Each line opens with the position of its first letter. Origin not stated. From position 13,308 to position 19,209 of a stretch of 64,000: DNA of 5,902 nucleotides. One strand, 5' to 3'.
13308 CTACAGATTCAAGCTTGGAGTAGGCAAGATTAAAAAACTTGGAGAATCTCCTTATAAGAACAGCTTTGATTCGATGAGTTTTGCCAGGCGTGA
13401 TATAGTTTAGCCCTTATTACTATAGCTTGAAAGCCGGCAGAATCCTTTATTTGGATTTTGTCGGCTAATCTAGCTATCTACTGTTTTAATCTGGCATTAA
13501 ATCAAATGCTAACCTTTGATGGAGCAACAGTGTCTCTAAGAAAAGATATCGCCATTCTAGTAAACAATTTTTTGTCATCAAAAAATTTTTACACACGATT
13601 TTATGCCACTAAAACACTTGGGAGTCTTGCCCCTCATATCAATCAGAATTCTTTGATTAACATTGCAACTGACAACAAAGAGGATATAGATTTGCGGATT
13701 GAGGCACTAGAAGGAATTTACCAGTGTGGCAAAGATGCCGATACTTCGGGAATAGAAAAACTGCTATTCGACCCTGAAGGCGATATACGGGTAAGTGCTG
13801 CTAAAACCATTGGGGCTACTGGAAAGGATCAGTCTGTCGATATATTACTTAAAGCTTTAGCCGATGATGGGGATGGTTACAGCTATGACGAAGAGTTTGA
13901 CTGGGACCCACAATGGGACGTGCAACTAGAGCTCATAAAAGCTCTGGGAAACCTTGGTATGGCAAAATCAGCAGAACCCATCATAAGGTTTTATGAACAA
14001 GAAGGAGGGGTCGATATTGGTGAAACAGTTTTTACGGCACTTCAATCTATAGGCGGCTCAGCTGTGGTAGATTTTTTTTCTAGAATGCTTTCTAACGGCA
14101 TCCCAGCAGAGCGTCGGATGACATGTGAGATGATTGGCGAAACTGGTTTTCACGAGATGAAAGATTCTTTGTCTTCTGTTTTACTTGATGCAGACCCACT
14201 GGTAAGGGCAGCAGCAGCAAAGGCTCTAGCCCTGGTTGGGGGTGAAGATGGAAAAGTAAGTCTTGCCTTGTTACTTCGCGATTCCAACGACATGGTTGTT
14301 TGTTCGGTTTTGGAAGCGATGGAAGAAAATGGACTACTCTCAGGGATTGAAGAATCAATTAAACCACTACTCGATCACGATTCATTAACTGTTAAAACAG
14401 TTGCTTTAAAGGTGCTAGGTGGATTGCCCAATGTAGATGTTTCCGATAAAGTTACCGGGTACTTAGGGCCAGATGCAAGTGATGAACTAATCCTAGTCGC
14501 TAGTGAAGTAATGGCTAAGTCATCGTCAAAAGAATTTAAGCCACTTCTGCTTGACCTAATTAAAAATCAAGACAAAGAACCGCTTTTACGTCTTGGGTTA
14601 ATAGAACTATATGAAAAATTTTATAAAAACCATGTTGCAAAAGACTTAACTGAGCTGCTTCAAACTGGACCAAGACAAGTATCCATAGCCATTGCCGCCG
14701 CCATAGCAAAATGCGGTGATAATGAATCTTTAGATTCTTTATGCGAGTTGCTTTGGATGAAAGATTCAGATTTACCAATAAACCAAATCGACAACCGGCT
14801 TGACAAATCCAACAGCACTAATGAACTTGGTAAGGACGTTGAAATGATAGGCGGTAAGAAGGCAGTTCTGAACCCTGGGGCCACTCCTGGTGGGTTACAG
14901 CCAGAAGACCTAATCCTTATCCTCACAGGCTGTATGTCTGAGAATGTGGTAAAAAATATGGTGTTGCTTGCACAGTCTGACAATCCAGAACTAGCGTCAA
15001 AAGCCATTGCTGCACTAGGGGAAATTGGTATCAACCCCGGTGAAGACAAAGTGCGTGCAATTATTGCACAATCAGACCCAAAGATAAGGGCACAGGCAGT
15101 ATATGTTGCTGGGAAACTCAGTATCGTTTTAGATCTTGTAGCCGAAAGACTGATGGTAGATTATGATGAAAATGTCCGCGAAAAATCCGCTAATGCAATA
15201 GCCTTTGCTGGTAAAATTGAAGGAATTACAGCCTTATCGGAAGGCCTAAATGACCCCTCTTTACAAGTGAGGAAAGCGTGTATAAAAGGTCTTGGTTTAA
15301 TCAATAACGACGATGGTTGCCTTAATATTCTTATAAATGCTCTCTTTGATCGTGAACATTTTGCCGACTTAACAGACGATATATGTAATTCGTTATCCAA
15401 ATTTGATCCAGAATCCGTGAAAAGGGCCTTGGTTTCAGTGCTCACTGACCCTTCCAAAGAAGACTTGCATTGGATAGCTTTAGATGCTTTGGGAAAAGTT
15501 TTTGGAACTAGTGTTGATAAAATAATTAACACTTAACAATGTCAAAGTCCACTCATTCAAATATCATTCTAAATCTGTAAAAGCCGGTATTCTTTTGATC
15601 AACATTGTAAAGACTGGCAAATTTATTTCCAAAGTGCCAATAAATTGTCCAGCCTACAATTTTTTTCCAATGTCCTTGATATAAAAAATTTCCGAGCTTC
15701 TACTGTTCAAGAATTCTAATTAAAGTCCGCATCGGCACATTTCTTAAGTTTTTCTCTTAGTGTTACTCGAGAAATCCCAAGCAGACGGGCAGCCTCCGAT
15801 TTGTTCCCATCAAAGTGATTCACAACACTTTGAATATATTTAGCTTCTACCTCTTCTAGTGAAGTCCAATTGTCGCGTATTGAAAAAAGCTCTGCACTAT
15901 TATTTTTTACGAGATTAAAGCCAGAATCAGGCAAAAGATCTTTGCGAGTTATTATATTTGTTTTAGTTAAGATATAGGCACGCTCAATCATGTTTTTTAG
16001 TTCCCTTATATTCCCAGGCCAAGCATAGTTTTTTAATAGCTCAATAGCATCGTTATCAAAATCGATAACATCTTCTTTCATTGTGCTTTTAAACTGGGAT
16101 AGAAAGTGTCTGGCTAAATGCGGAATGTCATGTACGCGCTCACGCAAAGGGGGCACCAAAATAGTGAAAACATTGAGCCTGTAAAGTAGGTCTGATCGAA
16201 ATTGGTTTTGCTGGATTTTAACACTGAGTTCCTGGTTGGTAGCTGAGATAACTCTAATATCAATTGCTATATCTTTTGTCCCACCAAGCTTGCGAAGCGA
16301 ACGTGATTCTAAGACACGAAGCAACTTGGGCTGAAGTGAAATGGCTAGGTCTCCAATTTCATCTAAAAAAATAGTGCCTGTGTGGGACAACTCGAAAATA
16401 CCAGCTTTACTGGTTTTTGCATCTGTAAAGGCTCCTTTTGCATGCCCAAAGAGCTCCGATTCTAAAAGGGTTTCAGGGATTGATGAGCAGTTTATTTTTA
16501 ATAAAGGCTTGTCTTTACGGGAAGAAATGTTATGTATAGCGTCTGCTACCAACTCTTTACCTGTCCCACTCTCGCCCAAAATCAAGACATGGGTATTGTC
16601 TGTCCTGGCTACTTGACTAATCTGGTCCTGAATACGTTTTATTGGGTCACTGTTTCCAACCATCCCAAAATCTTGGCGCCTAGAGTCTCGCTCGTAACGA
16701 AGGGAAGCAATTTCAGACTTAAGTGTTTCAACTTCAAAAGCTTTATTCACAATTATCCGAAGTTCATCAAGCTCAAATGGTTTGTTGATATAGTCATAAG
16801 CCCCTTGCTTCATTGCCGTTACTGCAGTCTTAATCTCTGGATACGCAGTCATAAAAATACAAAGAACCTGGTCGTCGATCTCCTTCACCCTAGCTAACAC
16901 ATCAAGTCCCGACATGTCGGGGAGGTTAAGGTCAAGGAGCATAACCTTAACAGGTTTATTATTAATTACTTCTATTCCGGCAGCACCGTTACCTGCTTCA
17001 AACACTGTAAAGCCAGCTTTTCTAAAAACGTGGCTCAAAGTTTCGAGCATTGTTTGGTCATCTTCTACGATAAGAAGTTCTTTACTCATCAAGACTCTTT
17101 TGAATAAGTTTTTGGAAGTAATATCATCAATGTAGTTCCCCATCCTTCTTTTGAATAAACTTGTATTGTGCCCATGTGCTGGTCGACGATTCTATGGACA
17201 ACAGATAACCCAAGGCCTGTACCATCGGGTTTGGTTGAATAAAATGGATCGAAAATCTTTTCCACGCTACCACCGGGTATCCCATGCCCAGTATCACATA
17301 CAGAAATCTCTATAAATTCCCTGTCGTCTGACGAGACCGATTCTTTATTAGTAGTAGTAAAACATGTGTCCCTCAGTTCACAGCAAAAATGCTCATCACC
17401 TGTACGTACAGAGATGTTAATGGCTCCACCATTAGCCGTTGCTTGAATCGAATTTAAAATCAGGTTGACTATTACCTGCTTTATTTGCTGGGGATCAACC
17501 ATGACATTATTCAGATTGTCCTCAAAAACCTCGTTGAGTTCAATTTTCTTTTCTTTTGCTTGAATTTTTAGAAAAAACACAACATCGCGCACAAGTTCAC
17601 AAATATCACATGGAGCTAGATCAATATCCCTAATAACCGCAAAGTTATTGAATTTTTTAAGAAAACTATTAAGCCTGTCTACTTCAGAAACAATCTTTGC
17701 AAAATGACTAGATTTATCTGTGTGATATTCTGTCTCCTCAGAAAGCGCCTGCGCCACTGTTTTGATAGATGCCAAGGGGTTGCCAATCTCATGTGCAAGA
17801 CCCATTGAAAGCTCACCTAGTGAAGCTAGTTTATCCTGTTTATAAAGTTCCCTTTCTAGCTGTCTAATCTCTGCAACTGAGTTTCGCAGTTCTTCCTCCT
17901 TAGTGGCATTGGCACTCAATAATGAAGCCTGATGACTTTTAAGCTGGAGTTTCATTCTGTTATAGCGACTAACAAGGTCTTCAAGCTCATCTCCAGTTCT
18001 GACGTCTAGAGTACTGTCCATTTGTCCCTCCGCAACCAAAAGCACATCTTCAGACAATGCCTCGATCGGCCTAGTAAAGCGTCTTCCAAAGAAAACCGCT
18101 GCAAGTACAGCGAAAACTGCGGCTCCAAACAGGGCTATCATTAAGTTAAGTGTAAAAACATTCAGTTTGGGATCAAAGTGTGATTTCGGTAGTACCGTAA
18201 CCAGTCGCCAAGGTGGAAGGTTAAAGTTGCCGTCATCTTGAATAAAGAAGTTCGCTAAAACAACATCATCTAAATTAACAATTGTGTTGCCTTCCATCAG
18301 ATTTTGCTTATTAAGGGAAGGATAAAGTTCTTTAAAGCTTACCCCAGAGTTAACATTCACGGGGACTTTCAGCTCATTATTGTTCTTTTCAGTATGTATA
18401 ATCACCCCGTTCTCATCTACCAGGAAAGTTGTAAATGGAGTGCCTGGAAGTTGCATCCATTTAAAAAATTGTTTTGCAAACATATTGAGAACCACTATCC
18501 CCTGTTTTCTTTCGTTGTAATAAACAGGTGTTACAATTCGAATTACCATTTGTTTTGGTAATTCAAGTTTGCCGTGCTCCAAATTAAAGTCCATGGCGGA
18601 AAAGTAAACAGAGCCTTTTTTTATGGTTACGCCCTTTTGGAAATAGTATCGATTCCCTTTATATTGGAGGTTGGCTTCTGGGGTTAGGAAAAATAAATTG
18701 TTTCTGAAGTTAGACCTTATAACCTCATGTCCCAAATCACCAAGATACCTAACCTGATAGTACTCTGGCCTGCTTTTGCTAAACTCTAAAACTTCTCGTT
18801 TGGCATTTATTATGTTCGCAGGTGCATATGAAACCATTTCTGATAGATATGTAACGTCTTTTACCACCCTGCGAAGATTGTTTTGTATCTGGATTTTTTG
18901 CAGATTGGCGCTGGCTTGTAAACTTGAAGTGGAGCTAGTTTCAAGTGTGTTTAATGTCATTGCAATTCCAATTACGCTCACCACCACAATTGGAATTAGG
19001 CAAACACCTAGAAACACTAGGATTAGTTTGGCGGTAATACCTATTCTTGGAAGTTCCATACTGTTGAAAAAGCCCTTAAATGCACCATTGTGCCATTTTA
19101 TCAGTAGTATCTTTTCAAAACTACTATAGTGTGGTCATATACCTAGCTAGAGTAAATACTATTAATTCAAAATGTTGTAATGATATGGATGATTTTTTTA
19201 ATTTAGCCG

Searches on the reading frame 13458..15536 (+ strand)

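Call 3: search_protein_families(library=pfam, proteins=[window:13458-15536:+])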
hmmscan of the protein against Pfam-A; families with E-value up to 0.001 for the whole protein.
window:13458-15536:+ (692 aa): 6 families
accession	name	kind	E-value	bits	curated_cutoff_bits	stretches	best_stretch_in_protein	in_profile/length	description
PF13646.12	HEAT_2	-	1e-46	157.6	27.7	5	216-282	14-80/88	HEAT repeats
PF02985.28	HEAT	-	2.1e-19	68.2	23.5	0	592-613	4-25/31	HEAT repeat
PF03130.22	HEAT_PBS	-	2.7e-11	43.2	20.9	0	110-136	1-27/27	PBS lyase HEAT-like repeat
PF13513.12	HEAT_EZ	-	1.3e-05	26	27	0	590-615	30-55/55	HEAT-like repeat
PF12765.13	Cohesin_HEAT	-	2.2e-05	25.2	21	0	591-609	21-39/42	HEAT repeat associated with sister chromatid cohesion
PF12717.13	Cnd1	-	0.00016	22.2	26.4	0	232-290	20-84/162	non-SMC mitotic condensation complex subunit 1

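Call 4: search_protein_families(library=ncbifam, proteins=[window:13458-15536:+])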
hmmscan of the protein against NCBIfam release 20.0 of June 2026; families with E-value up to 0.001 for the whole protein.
window:13458-15536:+ (692 aa): 4 families
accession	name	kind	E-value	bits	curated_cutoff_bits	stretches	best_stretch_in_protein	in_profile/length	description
NF010374.0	PRK13800.1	equivalog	2.1e-16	59.4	1196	2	509-632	756-883/898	fumarate reductase/succinate dehydrogenase flavoprotein subunit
NF045915.1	PhycobilmeDegNblB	equivalog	2.7e-15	56.5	300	1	149-281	77-209/214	phycobilisome degradation protein NblB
TIGR02270.1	TIGR02270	subfamily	8e-12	44.9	206.8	1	190-304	105-214/410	TIGR02270 family protein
NF045662.1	DVU0298_fam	equivalog_domain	1.5e-05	24.6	75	0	233-279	145-191/213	DVU0298 family protein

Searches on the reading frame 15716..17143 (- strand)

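Call 3: search_protein_families(library=pfam, proteins=[window:15716-17143:-])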
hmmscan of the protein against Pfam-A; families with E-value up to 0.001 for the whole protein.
window:15716-17143:- (475 aa): 9 families
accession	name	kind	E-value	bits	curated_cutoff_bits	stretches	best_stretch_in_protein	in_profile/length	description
PF00158.32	Sigma54_activat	-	1.3e-65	220.6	20.2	1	161-328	1-167/168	Sigma-54 interaction domain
PF00072.30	Response_reg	-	3.2e-28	98.5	30.2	1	24-132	2-110/111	Response regulator receiver domain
PF25601.1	AAA_lid_14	-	5.8e-25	87.4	27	1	334-405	1-72/87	AAA+ ATPase lid domain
PF14532.12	Sigma54_activ_2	-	4.7e-20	72.7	25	1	162-333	1-138/138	Sigma-54 interaction domain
PF02954.25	HTH_8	-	2.7e-15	56.3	22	1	428-468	1-41/42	Bacterial regulatory protein, Fis family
PF07728.20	AAA_5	-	6.4e-07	29.9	22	1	185-305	1-124/139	AAA domain (dynein-related subfamily)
PF07724.20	AAA_2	-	1.2e-06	29.2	27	1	185-312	5-133/166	AAA domain (Cdc48 subfamily)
PF00004.35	AAA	-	4.8e-05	24.3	21.2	1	186-304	1-110/131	ATPase family associated with various cellular activities (AAA)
PF01078.27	Mg_chelatase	-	0.00016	21.6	20.3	0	176-284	15-136/207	Magnesium chelatase, subunit ChlI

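Call 4: search_protein_families(library=ncbifam, proteins=[window:15716-17143:-])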
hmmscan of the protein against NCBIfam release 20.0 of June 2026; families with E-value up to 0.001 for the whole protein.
window:15716-17143:- (475 aa): 116 families (the best 25 are shown)
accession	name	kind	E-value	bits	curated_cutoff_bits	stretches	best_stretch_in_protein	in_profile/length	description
NF008469.0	PRK11361.1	equivalog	1.6e-137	459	714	1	21-468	5-453/461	acetoacetate metabolism transcriptional regulator AtoC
TIGR02915.1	PEP_resp_reg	equivalog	5.7e-125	417.6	502.6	1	23-468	1-441/445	PEP-CTERM-box response regulator transcription factor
TIGR01818.1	ntrC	equivalog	1.9e-116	389.6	558.6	1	24-409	2-383/463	nitrogen regulation protein NR(I)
NF051870.1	NAssimRespRegNtrX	equivalog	2.4e-109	366.2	600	1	21-468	2-449/452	nitrogen assimilation response regulator NtrX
NF041946.1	LuxO_transreg_Vib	equivalog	3.3e-107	359.1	800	1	39-469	15-460/463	quorum-sensing sigma-54 dependent transcriptional regulator LuxO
NF007689.0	PRK10365.1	equivalog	1.9e-106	356.5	760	1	22-467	7-440/441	sigma-54-dependent response regulator transcription factor ZraR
NF041552.1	TF_PrdR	equivalog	1.3e-102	344.1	795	1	138-468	244-575/577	sigma-54 dependent transcriptional regulator PrdR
NF011695.0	PRK15115.1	equivalog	7.9e-102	341.3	763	1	21-464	7-431/445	two-component system response regulator GlrR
TIGR01817.1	nifA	equivalog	2e-98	330.5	528.85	1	134-417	173-452/534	nif-specific transcriptional activator NifA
NF008176.1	PRK10923.1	equivalog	5.7e-95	318.6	620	1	23-468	6-465/469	nitrogen regulation protein NR(I)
NF003451.0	PRK05022.1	equivalog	1e-94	318.1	476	1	136-467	163-506/512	nitric oxide reductase transcriptional regulator NorR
NF049963.1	RespRegFlgRCampy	domain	7.4e-92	308.4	750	1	23-468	3-426/429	fla regulon two-component system response regulator FlgR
NF038308.1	RNA_repair_RtcR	equivalog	2.1e-87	294.1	650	1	107-468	126-515/530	RNA repair transcriptional activator RtcR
TIGR02329.1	propionate_PrpR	equivalog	3.3e-87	293.3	499.2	1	126-467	173-525/526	propionate catabolism operon regulatory protein PrpR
NF011953.0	PRK15424.1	equivalog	6.3e-86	289.1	703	1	136-470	193-535/538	propionate catabolism operon regulatory protein PrpR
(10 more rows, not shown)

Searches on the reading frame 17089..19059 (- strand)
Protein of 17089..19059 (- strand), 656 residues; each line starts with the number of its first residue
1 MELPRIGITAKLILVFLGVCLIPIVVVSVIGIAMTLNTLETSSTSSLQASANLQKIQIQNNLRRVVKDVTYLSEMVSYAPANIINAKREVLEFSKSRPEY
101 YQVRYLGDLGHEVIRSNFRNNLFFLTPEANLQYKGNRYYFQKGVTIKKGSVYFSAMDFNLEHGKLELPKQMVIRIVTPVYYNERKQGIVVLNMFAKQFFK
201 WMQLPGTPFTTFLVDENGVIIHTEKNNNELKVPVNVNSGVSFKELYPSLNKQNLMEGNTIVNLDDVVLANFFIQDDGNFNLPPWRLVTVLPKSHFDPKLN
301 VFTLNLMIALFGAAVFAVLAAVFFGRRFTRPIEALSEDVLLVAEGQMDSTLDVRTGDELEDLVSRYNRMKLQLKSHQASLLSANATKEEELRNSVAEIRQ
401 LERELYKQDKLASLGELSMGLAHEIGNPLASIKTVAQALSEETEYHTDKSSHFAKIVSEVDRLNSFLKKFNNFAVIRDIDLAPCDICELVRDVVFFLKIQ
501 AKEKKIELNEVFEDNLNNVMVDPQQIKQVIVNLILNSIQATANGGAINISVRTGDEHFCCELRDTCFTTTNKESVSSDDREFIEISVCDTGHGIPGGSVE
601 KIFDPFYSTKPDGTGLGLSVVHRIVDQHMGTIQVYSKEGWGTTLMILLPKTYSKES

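Call 44: search_protein_families(library=pfam, proteins=[window:17089-19059:-], max_evalue=0.00001)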
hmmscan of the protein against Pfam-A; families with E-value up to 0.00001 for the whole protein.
window:17089-19059:- (656 aa): 5 families
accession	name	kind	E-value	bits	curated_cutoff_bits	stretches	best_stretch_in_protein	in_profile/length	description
PF02518.31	HATPase_c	-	2.2e-23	83.2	26.4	1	522-650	2-109/111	Histidine kinase-, DNA gyrase B-, and HSP90-like ATPase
PF21623.3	HK_sensor_dom_bact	-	1.4e-10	41.2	27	1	97-250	64-218/253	Bacterial histidine kinase, sensor domain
PF00672.30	HAMP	-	3.6e-08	34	25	1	323-374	1-52/53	HAMP domain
PF00512.31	HisKA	-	2e-07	31.4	26.9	1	414-474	2-61/66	His Kinase A (phospho-acceptor) domain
PF02743.24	dCache_1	-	9.7e-07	29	45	1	38-228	2-187/240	Cache domain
